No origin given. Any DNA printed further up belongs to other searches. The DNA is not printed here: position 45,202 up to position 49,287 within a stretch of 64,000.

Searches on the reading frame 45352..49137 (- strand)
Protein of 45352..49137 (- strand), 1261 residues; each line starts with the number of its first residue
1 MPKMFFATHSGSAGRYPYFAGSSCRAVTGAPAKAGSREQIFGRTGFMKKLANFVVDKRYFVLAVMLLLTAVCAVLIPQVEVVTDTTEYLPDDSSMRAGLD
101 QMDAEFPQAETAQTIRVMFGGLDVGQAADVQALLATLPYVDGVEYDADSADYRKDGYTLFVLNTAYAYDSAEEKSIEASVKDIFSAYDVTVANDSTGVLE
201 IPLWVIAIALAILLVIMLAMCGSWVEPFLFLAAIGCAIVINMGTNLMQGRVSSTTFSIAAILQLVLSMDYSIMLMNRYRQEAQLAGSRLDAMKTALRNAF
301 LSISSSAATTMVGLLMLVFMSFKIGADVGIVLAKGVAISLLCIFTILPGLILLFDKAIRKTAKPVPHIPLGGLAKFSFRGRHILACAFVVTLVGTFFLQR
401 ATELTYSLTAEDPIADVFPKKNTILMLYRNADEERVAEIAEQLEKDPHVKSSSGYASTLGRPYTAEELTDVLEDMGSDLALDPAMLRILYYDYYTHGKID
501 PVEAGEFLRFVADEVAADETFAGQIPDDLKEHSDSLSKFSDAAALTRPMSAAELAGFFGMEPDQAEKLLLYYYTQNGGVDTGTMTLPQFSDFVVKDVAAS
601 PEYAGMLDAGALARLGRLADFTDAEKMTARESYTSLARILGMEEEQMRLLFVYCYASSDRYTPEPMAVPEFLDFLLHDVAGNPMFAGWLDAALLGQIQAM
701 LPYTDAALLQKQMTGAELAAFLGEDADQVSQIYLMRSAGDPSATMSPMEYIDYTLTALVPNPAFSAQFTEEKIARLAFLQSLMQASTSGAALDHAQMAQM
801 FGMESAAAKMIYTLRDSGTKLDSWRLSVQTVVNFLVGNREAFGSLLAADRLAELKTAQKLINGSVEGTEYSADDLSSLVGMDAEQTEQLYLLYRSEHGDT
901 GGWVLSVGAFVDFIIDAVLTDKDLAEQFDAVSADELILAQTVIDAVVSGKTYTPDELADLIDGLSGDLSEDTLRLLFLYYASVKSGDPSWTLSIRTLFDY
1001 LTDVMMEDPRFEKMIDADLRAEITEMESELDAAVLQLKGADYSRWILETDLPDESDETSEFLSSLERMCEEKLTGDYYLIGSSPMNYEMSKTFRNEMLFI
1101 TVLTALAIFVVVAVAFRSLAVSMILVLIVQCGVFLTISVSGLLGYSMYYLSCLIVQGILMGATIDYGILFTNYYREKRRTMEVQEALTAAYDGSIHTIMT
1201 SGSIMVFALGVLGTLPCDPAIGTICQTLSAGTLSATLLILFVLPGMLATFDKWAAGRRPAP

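Call 59: search_protein_families(library=pfam, proteins=[window:45352-49137:-], max_evalue=0.00001)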
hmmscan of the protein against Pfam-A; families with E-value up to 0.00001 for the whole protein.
window:45352-49137:- (1261 aa): 1 family
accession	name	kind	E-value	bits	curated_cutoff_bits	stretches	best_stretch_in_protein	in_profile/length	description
PF03176.21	MMPL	-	2.4e-41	142.2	20.5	2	1076-1254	124-306/333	MMPL family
